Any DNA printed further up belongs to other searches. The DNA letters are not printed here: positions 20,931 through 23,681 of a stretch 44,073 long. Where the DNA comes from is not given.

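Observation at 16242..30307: Candidate undescribed system: two ATPase-less sugar ABC importers bracketing an NHL/TPR/Yip1 membrane protein and a large orphan lipoprotein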

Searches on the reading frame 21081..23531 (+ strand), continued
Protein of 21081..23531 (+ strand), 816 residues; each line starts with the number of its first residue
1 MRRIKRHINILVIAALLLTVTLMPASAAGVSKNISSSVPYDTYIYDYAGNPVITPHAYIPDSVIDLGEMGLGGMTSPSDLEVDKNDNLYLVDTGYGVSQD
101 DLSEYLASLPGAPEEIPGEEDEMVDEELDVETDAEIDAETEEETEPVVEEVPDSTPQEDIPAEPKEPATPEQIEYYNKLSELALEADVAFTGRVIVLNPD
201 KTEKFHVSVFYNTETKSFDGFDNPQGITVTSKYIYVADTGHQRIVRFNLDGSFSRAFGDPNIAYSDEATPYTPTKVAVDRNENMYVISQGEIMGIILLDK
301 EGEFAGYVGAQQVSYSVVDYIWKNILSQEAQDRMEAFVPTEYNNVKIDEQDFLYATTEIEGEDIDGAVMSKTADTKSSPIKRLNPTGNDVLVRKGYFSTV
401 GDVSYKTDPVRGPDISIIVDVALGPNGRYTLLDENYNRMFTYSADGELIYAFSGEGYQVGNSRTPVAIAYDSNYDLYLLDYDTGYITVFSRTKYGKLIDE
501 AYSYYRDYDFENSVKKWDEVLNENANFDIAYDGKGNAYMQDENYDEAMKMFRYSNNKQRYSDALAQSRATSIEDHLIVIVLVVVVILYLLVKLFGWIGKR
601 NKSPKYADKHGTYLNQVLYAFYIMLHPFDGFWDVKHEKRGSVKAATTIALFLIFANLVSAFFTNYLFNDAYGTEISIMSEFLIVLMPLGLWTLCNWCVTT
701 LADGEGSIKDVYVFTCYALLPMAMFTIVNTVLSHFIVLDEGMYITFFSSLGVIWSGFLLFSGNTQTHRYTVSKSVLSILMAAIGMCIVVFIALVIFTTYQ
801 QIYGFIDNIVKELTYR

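Call 32: find_related_loci(query=A3, collection=genome_contigs, flank=10000)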
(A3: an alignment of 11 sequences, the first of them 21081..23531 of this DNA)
Query A3 (816 aa) in genome_contigs; peptide patterns used: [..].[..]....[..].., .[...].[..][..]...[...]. (x = any residue, [..] = any of these).
600 stretches matched a pattern (row limit reached: there are more); 578 encode a relative of the query (tblastn E <= 1e-3); the best 80 are kept; 80 distinct loci.
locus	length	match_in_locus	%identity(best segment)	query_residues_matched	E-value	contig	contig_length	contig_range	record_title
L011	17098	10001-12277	50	1-816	0e+0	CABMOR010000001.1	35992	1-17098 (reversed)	MAG: uncultured Ruminococcaceae bacterium isolate MGYG-HGUT-02553 genome assembly, contig: GUT_GENOME148502_1, whole gen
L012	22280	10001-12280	57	1-816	0e+0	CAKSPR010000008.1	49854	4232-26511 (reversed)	MAG: uncultured Eubacteriales bacterium isolate REFINED_METABAT215_TOP10_CONTIGS_1500_ASSEMBLY_K77_MERGED__Hadza_PheChl_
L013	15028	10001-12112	38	12-816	9e-142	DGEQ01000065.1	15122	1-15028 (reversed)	MAG TPA_asm: Hungateiclostridiaceae bacterium UBA3922 UBA3922_contig_4691, whole genome shotgun sequence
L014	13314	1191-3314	37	3-816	2e-141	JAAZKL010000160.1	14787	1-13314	MAG: Clostridiaceae bacterium isolate AS22ysBPME_286 85523_AS22, whole genome shotgun sequence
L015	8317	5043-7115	38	33-816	7e-140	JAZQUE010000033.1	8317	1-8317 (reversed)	MAG: Eubacteriales bacterium isolate T1900045181_TC20190177.MAGScoT_cleanbin_000067 SGB_5244_k141_1765782, whole genome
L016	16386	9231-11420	38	3-816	1e-137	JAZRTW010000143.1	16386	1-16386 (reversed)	MAG: Eubacteriales bacterium isolate T1900045338_YK20190027.MAGScoT_cleanbin_000017 SGB_6638_k141_2285591, whole genome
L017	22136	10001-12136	38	2-816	4e-137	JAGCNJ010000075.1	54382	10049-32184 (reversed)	MAG: Clostridia bacterium isolate RGIG9949 Yak_Rectum.Co__c4138755, whole genome shotgun sequence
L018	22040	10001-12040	37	34-816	4e-137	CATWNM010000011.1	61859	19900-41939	MAG TPA_asm: uncultured Eubacteriales bacterium isolate ERR9578210_bin.27_MetaWRAP_v1.3_MAG genome assembly, contig: ERZ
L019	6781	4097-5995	38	186-816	4e-137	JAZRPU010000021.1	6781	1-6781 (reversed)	MAG: Eubacteriales bacterium isolate T1900045371_YK20190061.MAGScoT_cleanbin_000029 SGB_6858_k141_2774289, whole genome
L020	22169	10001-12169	37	4-816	7e-137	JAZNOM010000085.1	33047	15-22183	MAG: Eubacteriales bacterium isolate T1900044652_TS20190118.MAGScoT_cleanbin_000039 SGB_1436_k141_279213, whole genome s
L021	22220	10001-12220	38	3-816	2e-136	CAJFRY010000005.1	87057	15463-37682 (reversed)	Candidatus Woodwardibium gallinarum isolate Chicken_20_mag_147 genome assembly, contig: MAGpy_11413_20_idba_bin_147_fasc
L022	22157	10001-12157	44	1-816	2e-168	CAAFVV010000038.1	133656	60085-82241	MAG TPA_asm: Clostridia bacterium, isolate HGM12789, WGS project CAAFVV010000000 data, contig: SRS475566_8_k119_186244,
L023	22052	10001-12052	38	40-816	7e-136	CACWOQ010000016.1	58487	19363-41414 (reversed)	MAG: uncultured Ruminococcus sp. isolate RUG10767 genome assembly, contig: RUG10767_asm_16, whole genome shotgun sequenc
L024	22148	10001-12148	37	4-816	7e-136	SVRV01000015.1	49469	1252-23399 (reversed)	MAG: Oscillospiraceae bacterium isolate SIG652 NODE_16174_length_49469_cov_4.136111, whole genome shotgun sequence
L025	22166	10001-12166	37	4-816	1e-135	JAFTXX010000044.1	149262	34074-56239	MAG: Clostridia bacterium isolate RGIG4250 Roe_deer_Colon-5__c1759, whole genome shotgun sequence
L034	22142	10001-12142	37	1-816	1e-134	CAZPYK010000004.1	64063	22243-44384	MAG TPA_asm: uncultured Ruminococcus sp. isolate SRP225648_co1_490 genome assembly, contig: NODE_698_length_64063_cov_40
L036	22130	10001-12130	37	1-816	3e-133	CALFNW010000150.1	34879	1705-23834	MAG TPA_asm: uncultured Clostridia bacterium isolate SRR1747065_bin.139_CONCOCT_v1.1_MAG genome assembly, contig: ERZ808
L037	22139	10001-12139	37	4-816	3e-133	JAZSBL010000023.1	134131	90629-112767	MAG: Eubacteriales bacterium isolate T1900044928_TS20190394.MAGScoT_cleanbin_000010 SGB_3396_k141_3158671, whole genome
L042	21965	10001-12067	36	36-816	2e-132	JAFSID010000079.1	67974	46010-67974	MAG: Clostridia bacterium isolate RGIG3164 Goat_Rectum.Co__c2195273, whole genome shotgun sequence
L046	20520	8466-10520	35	34-816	3e-131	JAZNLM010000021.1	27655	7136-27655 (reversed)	MAG: Candidatus Flemingiibacterium sp. isolate T1900044670_TS20190136.MAGScoT_cleanbin_000024 SGB_1580_k141_4069798, who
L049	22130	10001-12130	37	1-816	4e-131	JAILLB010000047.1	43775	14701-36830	MAG: Clostridiales bacterium isolate RUI217 k141_15611778_flag=0_multi=44.9899_len=43775, whole genome shotgun sequence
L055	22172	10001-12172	35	3-816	2e-130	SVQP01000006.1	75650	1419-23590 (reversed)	MAG: Oscillospiraceae bacterium isolate SIG620 NODE_2008_length_75650_cov_3.314103, whole genome shotgun sequence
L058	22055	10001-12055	37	34-816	5e-130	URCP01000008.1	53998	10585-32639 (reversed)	uncultured Clostridiales bacterium isolate UMGS874 genome assembly, contig: NODE_443_length_53998_cov_4.118191, whole ge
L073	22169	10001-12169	35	3-816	1e-128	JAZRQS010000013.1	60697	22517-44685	MAG: Eubacteriales bacterium isolate T1900045361_YK20190051.MAGScoT_cleanbin_000005 SGB_6814_k141_1316496, whole genome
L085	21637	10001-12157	36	1-816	2e-127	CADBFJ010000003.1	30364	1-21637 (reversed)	MAG: uncultured Ruminococcus sp. isolate RUG13915 genome assembly, contig: RUG13915_asm_3, whole genome shotgun sequence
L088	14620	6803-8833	34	143-816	3e-127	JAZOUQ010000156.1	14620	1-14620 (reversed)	MAG: Eubacteriales bacterium isolate T1900045532_YK20190226.MAGScoT_cleanbin_000011 SGB_7733_k141_1737162, whole genome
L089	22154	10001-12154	35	4-816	5e-127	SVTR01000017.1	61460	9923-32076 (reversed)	MAG: Oscillospiraceae bacterium isolate SIG700 NODE_11729_length_61460_cov_5.128528, whole genome shotgun sequence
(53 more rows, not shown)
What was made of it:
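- Family size: at least 578 species genomes hold an X relative (call 32).
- Tried and rejected: A narrower X alignment (A3) worked (call 32).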

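Call 50: predict_structure(alignment_id=A4)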
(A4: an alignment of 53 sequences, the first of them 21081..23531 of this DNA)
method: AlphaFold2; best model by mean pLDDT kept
length: 816 residues; sequences in the alignment: 53
mean_pLDDT: 87.0   pTM: 0.76
mean pLDDT of the five models: 87.0, 85.3, 85.0, 84.8, 83.9
residues with pLDDT >= 90: 526; 70-90: 201; 50-70: 37; < 50: 52
segments of 3 or more residues with pLDDT < 50: 26-35, 119-159
pLDDT, mean of each block of 10 residues (from residue 1): 84 84 51 61 91 94 92 93 96 93 88 64 46 40 40 46 74 89 87 96 94 93 96 96 96 94 73 95 94 92 92 68 77 64 93 91 84 82 92 89 80 86 93 95 94 92 95 96 95 95 95 97 94 96 96 93 94 88 90 85 66 88 94 92 96 95 90 86 94 95 92 97 95 93 94 96 95 94 95 92 92 88
secondary structure, 60 per line:
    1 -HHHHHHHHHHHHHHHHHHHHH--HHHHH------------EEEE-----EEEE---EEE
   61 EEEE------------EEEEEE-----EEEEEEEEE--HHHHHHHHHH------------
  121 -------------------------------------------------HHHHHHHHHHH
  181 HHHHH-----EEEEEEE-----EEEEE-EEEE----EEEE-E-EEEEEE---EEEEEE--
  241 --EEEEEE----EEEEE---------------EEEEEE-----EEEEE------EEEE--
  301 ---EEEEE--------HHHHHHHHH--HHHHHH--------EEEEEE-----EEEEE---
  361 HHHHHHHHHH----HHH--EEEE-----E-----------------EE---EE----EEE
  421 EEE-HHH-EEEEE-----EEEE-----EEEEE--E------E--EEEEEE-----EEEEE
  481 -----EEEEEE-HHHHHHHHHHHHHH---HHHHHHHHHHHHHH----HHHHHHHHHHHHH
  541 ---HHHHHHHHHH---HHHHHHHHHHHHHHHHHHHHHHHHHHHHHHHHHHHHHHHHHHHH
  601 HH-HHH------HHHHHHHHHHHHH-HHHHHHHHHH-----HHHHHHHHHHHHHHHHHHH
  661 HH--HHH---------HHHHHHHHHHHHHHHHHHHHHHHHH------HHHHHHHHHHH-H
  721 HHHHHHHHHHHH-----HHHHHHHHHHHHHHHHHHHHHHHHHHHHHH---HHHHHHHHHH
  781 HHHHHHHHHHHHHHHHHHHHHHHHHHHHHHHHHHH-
elements in order (helices of 4 or more, strands of 3 or more residues): H2-22 H25-29 E42-45 E51-54 E58-64 E77-82 E88-96 H99-108 H170-185 E191-197 E203-207 E209-212 E217-220 E224-229 E233-238 E243-248 E253-257 E273-278 E284-288 E295-298 E304-308 H317-325 H328-333 E342-347 E353-357 H361-370 E380-383 E418-423 E429-433 E439-442 E448-452 E465-470 E476-480 E486-491 H493-506 H510-523 H528-540 H544-553 H557-602 H613-625 H627-636 H642-662 H677-701 H708-718 H720-732 H738-767 H771-815
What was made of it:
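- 21081..23531 (+): X (816 aa). It has a signal peptide, an extracellular six-bladed NHL propeller (with a lineage-specific disordered acidic insert at residues 119-159), two TPR-like helix pairs (493-553), TM helix (about 573-595), a cytoplasmic linker with the invariant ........-KHEKRG motif, and a 5-TM Yip1 domain with a conserved cytoplasmic DGEG loop. AF2 model with pLDDT 87, call 50.
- Checked: The AF2 model shows a six-bladed propeller, four TPR-like helices, one TM helix and a 5-TM Yip1 domain (call 50).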

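Call 56: fold_search(model_id=the predicted structure, library=pdb)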
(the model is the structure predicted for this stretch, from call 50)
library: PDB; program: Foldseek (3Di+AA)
matches with E <= 10: 1287; with E <= 0.001: 142
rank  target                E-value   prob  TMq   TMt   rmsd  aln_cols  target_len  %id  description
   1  8j72_B                1.2e-12  1.00  0.25  0.70   4.9       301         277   18  Crystal structure of mammalian Trim71 in complex with lncRNA Trincr1 (released 2024-03-06)
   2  6d69                  1.5e-12  1.00  0.29  0.76   4.8       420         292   14  Crystal Structure of the NHL Repeat Region of D. melanogaster Thin (released 2019-04-24)
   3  6fpt_B                4.5e-12  1.00  0.29  0.59   5.3       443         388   14  Crystal structure of Danio rerio Lin41 filamin-NHL domains (released 2018-05-09)
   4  7qrx_A                6.6e-12  1.00  0.25  0.69   4.8       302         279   17  Crystal structure of NHL domain of TRIM71 (released 2022-05-04)
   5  8j72_A                9.0e-12  1.00  0.25  0.70   5.1       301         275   18  Crystal structure of mammalian Trim71 in complex with lncRNA Trincr1 (released 2024-03-06)
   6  9jur                  1.2e-11  1.00  0.25  0.69   5.4       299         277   19  Crystal Structure of NHL domain of human E3 ubiquitin-protein ligase TRIM71 (released 2025-04-30)
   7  7qrw                  1.3e-11  1.00  0.24  0.66   5.4       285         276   22  Crystal structure of NHL domain of TRIM3 (released 2022-05-04)
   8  6fq3_A                1.9e-11  1.00  0.29  0.59   5.5       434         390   15  Crystal structure of Danio rerio Lin41 filamin-NHL domains in complex with lin-29A 5'UTR 13mer RNA (released 2018-05-09)
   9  6xg7                  2.2e-11  1.00  0.26  0.70   4.0       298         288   18  1.3 A Resolution Structure of the of the NHL Repeat Region of D. melanogaster Thin (released 2020-12-16)
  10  7qrv_D                8.8e-11  1.00  0.25  0.67   5.3       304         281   15  Crystal structure of NHL domain of TRIM2 (full C-terminal) (released 2022-05-04)
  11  7b96_A                1.1e-10  1.00  0.25  0.68   5.0       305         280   15  NHL domain of human TRIM2 (released 2022-01-12)
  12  6fpt_A                1.7e-10  1.00  0.25  0.50   5.1       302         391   18  Crystal structure of Danio rerio Lin41 filamin-NHL domains (released 2018-05-09)
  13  7qrv_B                1.9e-10  1.00  0.25  0.69   5.1       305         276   15  Crystal structure of NHL domain of TRIM2 (full C-terminal) (released 2022-05-04)
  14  1q7f_B                3.0e-10  1.00  0.28  0.74   5.8       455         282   12  Brain Tumor NHL domain (released 2003-10-21)
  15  4zlr_A                3.1e-10  1.00  0.19  0.46   8.2       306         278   16  Structure of the Brat-NHL domain bound to consensus RNA motif (released 2015-11-11)
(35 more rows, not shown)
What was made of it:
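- On NHL-repeat beta-propeller: Foldseek hits TRIM71, Thin and PknD with TM on target of 0.7-0.8 (call 56).
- The BT4663 HTCS sensor also appears in the list (call 56).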

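Call 63: search_protein_families(library=pfam, alignment_id=A8, max_evalue=0.00001)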
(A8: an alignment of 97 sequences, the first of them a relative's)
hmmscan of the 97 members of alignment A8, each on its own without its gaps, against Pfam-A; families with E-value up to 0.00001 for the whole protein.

A. member 1, L030:17178-19061:+ (627 aa): 0 families

B. families by the number of members that match (of 97 scanned): 134 families (the first 25 are shown)
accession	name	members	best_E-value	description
PF01411.24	tRNA-synt_2c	5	8.8e-202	tRNA synthetases class II (A)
PF00480.26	ROK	5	7e-72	ROK family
PF07973.19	tRNA_SAD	5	4.6e-21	Threonyl and Alanyl tRNA synthetase second additional domain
PF02272.25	DHHA1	5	2.6e-13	DHHA1 domain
PF00266.25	Aminotran_5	4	2.8e-83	Aminotransferase class-V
PF01408.29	GFO_IDH_MocA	3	6.4e-25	Oxidoreductase family, NAD-binding Rossmann fold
PF13847.12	Methyltransf_31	3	2e-14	Methyltransferase domain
PF13649.12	Methyltransf_25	3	4.6e-10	Methyltransferase domain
PF01869.26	BcrAD_BadFG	3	1.6e-06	BadF/BadG/BcrA/BcrD ATPase family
PF02786.22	CPSase_L_D2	2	2.8e-112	Carbamoyl-phosphate synthase L chain, ATP binding domain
PF25596.1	CPSase_L_D1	2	8.9e-96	Carbamoyl phosphate synthase preATP-grasp domain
PF00294.29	PfkB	2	1e-69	pfkB family carbohydrate kinase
PF01678.24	DAP_epimerase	2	2.4e-57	Diaminopimelate epimerase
PF19568.5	Spore_III_AA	2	6.4e-40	Sporulation stage III, protein AA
PF01743.26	PolyA_pol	2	4.8e-36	Poly A polymerase head domain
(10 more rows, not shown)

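Call 65: search_protein_families(library=pfam, proteins=[L037:12171-18116:+, L089:12182-17983:+, L034:12163-16671:+, L055:12209-16633:+, L085:11854-16218:+, L088:8861-12799:+], max_evalue=0.001)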
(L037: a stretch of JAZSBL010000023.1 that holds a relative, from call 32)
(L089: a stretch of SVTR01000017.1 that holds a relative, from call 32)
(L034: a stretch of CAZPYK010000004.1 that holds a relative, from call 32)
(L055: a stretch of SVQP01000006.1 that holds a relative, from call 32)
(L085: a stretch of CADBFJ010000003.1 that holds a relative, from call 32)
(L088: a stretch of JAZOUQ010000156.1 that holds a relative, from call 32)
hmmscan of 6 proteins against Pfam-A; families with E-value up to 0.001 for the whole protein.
L037:12171-18116:+ (1981 aa): 1 family
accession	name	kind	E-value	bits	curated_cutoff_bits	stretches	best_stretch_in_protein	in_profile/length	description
PF18952.6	DUF5696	-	4.3e-127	425.6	25.6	2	509-980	133-580/612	Family of unknown function (DUF5696)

L089:12182-17983:+ (1933 aa): 1 family
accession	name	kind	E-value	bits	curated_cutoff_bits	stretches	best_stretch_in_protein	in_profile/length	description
PF18952.6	DUF5696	-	5.2e-124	415.4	25.6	3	691-964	313-577/612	Family of unknown function (DUF5696)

L034:12163-16671:+ (1502 aa): 1 family
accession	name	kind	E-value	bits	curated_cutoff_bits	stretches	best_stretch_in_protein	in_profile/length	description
PF18952.6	DUF5696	-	9e-124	414.7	25.6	2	519-991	132-576/612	Family of unknown function (DUF5696)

L055:12209-16633:+ (1474 aa): 1 family
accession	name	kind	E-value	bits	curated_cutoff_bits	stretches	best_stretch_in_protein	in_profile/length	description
PF18952.6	DUF5696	-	7.2e-131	438.1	25.6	2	463-940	132-574/612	Family of unknown function (DUF5696)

L085:11854-16218:+ (1454 aa): 1 family
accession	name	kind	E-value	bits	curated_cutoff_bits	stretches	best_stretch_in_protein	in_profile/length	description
PF18952.6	DUF5696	-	2e-129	433.4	25.6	2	551-1028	134-577/612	Family of unknown function (DUF5696)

L088:8861-12799:+ (1312 aa): 1 family
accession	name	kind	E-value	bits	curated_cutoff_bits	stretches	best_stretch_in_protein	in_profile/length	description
PF18952.6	DUF5696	-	3e-131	439.4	25.6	2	480-946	133-576/612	Family of unknown function (DUF5696)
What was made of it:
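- Tried and rejected: Only DUF5696 was found (call 65).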
